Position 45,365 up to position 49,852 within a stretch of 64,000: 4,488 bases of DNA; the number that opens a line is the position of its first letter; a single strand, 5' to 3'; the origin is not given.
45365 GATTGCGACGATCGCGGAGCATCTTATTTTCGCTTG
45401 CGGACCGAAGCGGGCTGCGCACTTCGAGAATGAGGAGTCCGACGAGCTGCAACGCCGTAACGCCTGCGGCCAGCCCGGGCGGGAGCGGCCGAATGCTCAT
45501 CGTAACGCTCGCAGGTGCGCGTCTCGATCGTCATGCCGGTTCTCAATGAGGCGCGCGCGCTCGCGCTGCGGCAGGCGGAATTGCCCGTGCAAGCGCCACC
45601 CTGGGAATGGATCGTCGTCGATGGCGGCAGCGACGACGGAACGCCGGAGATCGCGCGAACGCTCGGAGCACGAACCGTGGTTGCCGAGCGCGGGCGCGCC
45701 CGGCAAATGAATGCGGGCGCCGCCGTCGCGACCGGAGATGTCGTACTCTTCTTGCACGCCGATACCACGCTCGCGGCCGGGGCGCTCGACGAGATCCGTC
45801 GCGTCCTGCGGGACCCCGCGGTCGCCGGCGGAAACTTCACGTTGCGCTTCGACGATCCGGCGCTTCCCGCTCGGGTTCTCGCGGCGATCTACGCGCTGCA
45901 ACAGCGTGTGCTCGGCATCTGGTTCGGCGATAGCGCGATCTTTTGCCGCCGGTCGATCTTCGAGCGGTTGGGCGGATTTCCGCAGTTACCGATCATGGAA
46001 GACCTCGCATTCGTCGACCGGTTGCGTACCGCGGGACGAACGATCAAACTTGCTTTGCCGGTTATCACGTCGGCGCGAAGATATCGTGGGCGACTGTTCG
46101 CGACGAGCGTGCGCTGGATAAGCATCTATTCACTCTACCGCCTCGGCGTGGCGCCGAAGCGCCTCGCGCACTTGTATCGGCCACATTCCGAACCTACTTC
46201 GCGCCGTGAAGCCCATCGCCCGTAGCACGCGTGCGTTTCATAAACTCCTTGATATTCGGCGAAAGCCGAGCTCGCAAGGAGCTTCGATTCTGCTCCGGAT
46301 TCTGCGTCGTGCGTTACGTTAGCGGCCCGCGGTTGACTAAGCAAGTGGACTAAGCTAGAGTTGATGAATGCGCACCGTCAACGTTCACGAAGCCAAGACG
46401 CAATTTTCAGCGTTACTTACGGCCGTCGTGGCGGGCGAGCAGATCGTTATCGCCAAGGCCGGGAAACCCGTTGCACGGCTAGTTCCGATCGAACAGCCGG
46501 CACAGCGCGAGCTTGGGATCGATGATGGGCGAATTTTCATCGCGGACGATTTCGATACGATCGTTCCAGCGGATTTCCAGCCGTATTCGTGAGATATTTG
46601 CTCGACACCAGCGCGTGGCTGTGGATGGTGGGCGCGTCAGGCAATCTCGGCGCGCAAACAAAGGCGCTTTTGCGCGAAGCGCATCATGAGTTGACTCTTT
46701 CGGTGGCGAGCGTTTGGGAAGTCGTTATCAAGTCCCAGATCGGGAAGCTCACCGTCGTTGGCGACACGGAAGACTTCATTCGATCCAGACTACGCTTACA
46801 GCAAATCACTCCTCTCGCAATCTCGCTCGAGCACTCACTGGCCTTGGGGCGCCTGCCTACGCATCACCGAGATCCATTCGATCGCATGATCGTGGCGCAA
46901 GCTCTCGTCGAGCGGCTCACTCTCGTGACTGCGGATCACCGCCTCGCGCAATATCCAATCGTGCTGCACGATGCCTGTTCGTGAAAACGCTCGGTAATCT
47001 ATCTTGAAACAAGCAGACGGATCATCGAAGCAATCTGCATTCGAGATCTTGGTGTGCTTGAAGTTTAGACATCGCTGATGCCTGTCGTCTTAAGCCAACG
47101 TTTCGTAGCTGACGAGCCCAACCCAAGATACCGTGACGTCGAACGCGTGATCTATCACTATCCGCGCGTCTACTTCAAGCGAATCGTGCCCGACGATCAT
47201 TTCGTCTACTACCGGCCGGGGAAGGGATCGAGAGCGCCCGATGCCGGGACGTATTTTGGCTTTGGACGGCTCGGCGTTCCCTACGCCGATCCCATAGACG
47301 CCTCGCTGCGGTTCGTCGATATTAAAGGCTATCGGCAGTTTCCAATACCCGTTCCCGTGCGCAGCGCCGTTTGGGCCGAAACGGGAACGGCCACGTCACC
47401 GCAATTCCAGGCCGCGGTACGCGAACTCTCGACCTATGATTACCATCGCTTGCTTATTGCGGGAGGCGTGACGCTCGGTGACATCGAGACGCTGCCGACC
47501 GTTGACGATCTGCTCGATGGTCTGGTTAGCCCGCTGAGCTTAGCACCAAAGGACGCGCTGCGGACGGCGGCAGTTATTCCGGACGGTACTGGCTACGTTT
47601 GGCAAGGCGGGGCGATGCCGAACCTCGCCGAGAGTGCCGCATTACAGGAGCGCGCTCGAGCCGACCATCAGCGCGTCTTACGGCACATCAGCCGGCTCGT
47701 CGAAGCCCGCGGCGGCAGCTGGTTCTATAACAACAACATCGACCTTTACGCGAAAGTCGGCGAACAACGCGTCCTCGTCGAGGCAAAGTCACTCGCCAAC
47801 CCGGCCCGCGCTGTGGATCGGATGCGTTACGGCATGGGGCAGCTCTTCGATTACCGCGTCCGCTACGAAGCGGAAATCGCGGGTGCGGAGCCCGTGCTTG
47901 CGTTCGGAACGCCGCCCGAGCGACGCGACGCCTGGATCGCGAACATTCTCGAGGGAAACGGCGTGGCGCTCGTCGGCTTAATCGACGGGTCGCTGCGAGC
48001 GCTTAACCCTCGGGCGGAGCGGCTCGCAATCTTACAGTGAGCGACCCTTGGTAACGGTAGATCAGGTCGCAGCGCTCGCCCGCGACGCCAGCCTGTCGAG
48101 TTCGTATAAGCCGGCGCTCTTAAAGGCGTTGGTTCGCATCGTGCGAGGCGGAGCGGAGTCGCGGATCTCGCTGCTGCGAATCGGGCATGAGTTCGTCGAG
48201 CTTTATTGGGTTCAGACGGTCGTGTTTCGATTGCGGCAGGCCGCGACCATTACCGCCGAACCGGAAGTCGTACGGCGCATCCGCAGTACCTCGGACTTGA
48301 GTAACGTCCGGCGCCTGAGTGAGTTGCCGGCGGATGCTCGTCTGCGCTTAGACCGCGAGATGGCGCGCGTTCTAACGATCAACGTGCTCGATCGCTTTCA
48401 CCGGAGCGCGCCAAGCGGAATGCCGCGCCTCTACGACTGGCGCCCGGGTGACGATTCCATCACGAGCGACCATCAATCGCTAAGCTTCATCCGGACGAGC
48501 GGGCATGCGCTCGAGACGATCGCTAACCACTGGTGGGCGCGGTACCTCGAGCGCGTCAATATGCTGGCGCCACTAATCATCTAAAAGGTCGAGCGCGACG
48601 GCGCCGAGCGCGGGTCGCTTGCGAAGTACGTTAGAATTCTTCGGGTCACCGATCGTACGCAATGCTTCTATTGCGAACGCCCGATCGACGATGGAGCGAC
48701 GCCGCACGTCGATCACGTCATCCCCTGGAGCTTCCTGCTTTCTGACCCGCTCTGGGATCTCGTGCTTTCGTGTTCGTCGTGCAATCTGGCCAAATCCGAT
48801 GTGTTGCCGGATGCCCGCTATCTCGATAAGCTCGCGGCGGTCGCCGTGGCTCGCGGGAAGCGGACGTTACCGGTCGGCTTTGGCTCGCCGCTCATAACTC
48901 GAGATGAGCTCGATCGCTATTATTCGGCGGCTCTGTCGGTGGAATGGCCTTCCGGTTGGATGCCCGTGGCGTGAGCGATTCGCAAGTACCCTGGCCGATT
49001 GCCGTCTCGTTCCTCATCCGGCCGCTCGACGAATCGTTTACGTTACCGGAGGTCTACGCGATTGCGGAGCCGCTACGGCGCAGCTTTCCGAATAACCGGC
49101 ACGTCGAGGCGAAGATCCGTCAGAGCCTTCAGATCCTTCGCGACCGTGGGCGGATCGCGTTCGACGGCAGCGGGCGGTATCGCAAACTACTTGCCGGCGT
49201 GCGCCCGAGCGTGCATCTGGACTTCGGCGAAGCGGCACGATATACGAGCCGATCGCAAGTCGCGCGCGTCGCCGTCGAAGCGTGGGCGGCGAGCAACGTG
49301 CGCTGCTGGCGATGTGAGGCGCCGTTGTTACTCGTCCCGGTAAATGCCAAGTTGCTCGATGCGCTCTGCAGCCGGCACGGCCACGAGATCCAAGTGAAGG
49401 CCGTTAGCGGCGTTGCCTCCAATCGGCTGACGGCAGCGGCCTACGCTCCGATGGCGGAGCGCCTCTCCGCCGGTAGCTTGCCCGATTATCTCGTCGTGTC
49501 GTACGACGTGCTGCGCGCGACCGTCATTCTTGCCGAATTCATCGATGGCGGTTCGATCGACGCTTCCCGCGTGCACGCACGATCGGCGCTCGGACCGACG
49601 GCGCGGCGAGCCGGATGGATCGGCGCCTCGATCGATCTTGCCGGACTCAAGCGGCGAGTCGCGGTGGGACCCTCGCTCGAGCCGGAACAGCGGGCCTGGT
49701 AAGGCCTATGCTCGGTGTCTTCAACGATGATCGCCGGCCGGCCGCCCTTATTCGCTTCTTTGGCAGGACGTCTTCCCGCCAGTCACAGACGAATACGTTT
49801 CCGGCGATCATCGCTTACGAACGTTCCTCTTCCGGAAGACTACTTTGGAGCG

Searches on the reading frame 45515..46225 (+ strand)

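Call 7: search_protein_families(library=pfam, proteins=[window:45515-46225:+], max_evalue=0.01)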
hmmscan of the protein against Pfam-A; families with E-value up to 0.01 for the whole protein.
window:45515-46225:+ (236 aa): 5 families
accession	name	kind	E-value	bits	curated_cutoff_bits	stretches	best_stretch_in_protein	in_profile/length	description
PF00535.33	Glycos_transf_2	-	1.9e-17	64.2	23.3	1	4-122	1-129/168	Glycosyl transferase family 2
PF13506.12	Glyco_transf_21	-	1.1e-05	25.4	21.7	1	59-201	16-172/174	Glycosyl transferase family 21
PF10111.15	Glyco_tranf_2_2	-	3.5e-05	23.9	27.3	0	28-95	28-103/276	Glycosyltransferase like family 2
PF13641.12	Glyco_tranf_2_3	-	0.0021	18.6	27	1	30-184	31-208/230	Glycosyltransferase like family 2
PF13632.12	Glyco_trans_2_3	-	0.0034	17.7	27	0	77-180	2-116/198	Glycosyl transferase family group 2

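Call 75: search_protein_families(library=ncbifam, proteins=[window:45515-46225:+])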
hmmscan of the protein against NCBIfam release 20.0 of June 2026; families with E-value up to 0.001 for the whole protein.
window:45515-46225:+ (236 aa): 9 families
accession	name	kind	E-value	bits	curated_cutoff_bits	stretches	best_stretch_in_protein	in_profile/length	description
TIGR04283.1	glyco_like_mftF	equivalog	3.3e-63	213.2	182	1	3-221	1-221/221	TIGR04283 family arsenosugar biosynthesis glycosyltransferase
TIGR03965.1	mycofact_glyco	equivalog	1.1e-13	50.9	280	1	2-104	75-185/467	mycofactocin biosynthesis glycosyltransferase MftF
NF010496.0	PRK13915.1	equivalog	3.1e-08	33.1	262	1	2-85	32-128/307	glucosyl-3-phosphoglycerate synthase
TIGR04182.1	glyco_TIGR04182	equivalog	2.2e-07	30.6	325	1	3-94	2-93/293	S-layer glycoprotein N-glycosyltransferase AglJ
TIGR04009.1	wcaE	equivalog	4.8e-07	29.3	369.2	1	30-104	34-115/248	colanic acid biosynthesis glycosyltransferase WcaE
TIGR03937.1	PgaC_IcaA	equivalog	8.3e-07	28.3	422.3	1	2-177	46-240/407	poly-beta-1,6-N-acetyl-D-glucosamine synthase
NF041875.1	EPS_EpsD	equivalog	9.2e-07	28.6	370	1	3-93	1-99/325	exopolysaccharide biosynthesis glycosyltransferase EpsD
NF007482.0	PRK10073.1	equivalog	0.00048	19.2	423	1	2-88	7-100/334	glycosyltransferase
NF041391.1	DPhHxTase_Halo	equivalog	0.00052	19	375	1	31-91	26-86/213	dolichyl-phosphate hexose transferase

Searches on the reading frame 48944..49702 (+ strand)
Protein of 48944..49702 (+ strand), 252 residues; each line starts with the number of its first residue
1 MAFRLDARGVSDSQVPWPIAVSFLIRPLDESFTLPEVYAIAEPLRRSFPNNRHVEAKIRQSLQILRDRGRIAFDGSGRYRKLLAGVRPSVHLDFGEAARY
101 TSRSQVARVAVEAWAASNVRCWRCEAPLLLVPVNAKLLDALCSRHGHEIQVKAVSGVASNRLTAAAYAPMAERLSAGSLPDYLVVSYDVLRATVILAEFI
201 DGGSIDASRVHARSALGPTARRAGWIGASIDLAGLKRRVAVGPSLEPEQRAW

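Call 67: search_protein_families(library=pfam, proteins=[window:48944-49702:+], max_evalue=0.01)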
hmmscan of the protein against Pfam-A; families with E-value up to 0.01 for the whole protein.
window:48944-49702:+ (252 aa): 2 families
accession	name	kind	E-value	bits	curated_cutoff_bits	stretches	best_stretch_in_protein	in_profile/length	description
PF06044.18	DpnI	-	6.3e-23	81.8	26.7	1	91-235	4-150/183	Dam-replacing family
PF17726.7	DpnI_C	-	3.5e-18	66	23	1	16-81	4-70/70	Dam-replacing HTH domain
